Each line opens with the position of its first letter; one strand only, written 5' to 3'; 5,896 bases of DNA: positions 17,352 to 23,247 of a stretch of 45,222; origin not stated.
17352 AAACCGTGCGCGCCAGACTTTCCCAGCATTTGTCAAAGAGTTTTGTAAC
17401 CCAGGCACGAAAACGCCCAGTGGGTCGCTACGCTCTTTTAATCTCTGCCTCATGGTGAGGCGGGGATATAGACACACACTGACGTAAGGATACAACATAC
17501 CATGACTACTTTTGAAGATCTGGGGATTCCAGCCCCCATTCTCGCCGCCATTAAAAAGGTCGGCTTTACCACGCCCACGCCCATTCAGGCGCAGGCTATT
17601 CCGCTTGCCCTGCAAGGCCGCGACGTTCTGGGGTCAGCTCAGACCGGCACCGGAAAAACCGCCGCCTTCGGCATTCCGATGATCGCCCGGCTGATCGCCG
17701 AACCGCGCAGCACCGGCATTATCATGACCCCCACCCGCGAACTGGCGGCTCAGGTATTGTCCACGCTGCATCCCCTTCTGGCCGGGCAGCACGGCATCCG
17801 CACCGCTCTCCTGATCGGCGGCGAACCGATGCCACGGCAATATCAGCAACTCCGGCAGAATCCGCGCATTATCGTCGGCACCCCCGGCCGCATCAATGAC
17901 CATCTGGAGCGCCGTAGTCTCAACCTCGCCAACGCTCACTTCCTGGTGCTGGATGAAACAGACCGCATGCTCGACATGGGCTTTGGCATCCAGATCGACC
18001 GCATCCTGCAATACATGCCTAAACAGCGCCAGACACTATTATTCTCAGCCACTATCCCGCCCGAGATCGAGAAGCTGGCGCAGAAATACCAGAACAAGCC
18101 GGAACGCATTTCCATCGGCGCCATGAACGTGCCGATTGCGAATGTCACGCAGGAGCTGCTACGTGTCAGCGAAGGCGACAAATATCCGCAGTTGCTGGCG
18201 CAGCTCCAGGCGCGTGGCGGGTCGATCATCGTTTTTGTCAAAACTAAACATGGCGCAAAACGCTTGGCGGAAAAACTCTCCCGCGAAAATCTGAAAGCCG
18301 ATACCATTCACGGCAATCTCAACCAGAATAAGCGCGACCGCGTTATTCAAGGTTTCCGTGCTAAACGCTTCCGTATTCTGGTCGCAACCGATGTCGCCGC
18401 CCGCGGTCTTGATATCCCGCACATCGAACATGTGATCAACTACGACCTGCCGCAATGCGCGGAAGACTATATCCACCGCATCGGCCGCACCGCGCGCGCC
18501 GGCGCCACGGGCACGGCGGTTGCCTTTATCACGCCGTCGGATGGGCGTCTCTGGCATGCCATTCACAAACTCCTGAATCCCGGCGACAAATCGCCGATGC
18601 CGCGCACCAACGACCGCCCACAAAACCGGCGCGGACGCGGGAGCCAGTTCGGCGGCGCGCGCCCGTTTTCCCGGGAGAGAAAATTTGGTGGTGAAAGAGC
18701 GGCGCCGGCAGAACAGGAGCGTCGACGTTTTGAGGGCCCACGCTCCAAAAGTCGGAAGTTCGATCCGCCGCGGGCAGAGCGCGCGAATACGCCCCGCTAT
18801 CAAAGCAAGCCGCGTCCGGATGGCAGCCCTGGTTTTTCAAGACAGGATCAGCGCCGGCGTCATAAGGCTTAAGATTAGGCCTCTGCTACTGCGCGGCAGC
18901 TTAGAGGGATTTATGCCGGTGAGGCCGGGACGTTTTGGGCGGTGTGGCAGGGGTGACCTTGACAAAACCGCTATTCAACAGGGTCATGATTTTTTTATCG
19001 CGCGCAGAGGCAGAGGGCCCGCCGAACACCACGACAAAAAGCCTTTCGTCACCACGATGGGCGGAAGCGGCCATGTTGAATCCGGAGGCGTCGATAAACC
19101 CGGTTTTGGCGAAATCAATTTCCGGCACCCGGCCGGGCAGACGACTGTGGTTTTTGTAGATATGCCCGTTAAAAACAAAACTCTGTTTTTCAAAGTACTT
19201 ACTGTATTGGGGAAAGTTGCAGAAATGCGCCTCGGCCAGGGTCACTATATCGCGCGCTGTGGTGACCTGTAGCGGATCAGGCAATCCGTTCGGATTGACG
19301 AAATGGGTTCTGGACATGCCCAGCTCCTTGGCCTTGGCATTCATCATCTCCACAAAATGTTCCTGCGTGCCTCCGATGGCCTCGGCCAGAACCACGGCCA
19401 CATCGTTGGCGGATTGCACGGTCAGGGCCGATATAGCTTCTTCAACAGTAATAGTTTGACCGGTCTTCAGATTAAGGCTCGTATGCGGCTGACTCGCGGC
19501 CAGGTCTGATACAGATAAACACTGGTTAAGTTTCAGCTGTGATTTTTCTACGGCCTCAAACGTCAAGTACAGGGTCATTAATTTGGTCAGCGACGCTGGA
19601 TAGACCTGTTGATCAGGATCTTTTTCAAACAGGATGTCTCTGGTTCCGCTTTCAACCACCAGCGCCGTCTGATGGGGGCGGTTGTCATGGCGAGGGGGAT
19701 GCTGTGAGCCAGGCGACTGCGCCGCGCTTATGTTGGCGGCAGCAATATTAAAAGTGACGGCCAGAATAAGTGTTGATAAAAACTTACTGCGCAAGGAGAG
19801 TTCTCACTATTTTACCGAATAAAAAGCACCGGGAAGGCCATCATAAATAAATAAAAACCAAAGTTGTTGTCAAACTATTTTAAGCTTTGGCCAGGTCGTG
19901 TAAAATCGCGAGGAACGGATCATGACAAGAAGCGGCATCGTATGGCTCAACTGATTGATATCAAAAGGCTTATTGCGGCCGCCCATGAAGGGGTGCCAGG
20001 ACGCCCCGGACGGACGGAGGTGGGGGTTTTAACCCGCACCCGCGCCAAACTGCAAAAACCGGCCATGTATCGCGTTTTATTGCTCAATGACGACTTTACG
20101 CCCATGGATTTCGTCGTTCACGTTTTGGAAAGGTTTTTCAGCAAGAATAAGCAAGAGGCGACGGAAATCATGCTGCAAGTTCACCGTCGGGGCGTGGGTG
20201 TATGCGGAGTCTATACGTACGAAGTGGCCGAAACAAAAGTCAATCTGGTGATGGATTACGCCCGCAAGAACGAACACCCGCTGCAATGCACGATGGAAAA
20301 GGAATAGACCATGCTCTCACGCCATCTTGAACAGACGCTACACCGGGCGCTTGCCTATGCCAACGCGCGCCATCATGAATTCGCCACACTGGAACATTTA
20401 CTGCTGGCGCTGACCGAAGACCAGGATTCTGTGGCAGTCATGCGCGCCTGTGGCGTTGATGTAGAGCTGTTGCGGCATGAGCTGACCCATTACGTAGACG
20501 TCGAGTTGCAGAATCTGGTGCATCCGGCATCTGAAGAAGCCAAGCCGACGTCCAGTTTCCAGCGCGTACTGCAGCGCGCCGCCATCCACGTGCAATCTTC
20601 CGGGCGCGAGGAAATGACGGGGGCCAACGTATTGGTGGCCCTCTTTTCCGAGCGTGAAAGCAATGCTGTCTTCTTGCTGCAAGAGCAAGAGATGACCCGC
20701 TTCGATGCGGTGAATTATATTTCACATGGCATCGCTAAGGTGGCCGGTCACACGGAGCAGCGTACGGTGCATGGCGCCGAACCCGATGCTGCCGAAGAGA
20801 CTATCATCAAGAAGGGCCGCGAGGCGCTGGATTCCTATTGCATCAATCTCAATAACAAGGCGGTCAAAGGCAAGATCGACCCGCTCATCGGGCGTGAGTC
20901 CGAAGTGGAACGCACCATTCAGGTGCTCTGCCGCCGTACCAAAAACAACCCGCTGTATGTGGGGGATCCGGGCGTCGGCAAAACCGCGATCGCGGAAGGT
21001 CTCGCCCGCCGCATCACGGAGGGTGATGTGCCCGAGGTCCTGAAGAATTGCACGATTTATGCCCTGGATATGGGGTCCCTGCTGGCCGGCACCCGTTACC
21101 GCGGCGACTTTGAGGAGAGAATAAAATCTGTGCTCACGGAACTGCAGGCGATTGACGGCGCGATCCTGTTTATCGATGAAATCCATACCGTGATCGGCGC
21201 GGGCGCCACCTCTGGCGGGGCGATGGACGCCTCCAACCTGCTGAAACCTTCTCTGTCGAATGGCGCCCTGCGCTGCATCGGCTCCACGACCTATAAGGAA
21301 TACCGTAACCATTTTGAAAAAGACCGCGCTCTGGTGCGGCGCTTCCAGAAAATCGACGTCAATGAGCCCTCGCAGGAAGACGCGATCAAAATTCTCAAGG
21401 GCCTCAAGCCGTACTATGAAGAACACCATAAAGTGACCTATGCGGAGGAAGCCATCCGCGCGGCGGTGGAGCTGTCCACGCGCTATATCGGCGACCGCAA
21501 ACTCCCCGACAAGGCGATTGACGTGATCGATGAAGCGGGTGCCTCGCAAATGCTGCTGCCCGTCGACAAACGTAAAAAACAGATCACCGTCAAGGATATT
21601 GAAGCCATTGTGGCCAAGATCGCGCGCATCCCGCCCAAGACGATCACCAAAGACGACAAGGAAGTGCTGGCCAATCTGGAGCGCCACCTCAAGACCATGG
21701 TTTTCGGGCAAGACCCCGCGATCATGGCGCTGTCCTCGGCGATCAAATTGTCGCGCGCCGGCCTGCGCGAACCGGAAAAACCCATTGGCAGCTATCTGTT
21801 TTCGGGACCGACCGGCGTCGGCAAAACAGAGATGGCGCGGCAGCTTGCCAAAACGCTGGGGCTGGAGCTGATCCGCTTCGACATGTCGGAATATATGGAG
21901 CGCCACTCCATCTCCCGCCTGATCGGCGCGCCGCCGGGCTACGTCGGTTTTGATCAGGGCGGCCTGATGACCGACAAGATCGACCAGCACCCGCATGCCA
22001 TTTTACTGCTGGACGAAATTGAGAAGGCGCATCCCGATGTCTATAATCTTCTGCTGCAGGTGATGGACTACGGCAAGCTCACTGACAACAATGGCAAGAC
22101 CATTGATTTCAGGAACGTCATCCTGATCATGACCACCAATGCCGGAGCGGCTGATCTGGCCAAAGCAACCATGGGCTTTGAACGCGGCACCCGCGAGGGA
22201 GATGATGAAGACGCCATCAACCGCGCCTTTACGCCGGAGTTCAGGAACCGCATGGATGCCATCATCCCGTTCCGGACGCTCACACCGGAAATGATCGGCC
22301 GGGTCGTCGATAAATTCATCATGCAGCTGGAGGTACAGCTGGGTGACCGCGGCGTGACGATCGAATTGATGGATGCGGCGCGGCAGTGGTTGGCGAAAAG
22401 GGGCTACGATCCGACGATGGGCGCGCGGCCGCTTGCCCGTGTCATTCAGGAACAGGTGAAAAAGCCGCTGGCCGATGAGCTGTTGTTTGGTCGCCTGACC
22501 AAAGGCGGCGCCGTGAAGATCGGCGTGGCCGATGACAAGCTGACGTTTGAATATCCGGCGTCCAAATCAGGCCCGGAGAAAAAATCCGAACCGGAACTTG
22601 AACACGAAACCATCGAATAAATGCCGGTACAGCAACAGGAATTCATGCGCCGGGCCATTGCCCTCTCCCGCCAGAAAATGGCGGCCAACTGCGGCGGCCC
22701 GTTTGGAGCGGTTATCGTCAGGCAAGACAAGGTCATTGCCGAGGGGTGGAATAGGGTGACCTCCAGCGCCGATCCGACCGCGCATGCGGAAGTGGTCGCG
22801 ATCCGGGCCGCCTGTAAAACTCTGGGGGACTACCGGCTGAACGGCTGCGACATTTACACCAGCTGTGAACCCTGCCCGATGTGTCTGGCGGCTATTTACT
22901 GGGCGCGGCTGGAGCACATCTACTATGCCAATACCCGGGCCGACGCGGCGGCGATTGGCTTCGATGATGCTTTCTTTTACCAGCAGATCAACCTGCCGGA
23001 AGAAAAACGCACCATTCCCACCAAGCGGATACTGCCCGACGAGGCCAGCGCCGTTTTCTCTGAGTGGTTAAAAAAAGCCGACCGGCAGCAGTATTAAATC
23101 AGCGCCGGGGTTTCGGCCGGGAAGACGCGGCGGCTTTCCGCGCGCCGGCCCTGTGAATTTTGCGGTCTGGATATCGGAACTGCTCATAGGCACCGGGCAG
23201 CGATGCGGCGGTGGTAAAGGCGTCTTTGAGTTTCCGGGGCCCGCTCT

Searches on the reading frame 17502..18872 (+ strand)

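Call 47: search_protein_families(library=pfam, proteins=[window:17502-18872:+], max_evalue=0.001)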
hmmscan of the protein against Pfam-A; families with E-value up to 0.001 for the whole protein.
window:17502-18872:+ (456 aa): 5 families
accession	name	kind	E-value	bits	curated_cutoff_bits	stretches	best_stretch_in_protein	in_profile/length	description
PF00270.35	DEAD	-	2.4e-49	167.7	26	1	26-191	1-166/167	DEAD/DEAH box helicase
PF00271.37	Helicase_C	-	3e-33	114.8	23.5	1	231-334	6-110/110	Helicase conserved C-terminal domain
PF04851.21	ResIII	-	1.5e-07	31.9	22.5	1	38-185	22-162/164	Type III restriction enzyme, res subunit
PF13245.12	AAA_19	-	1.1e-05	26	25.1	0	236-279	36-78/134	AAA domain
PF16203.11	ERCC3_RAD25_C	-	8.9e-05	22.3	27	1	231-333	52-151/248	ERCC3/RAD25/XPB C-terminal helicase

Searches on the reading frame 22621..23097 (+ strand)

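Call 3: search_protein_families(library=pfam, proteins=[window:22621-23097:+], max_evalue=1)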
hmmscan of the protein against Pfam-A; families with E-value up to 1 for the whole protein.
window:22621-23097:+ (158 aa): 5 families
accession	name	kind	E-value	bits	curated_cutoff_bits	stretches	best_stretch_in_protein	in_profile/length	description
PF00383.29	dCMP_cyt_deam_1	-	4.3e-29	100.9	25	1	4-103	3-101/102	Cytidine and deoxycytidylate deaminase zinc-binding region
PF14437.12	MafB19-deam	-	1.2e-21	77.5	27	1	4-113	2-110/142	MafB19-like deaminase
PF18750.7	SNAD4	-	0.024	15.1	27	1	43-93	21-72/130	Secreted Novel AID/APOBEC-like Deaminase 4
PF14439.12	Bd3614-deam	-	0.032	14.7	38.5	1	32-95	15-77/113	Bd3614-like deaminase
PF18772.7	APOBEC2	-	0.14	12.6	26.8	1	50-92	46-89/175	APOBEC2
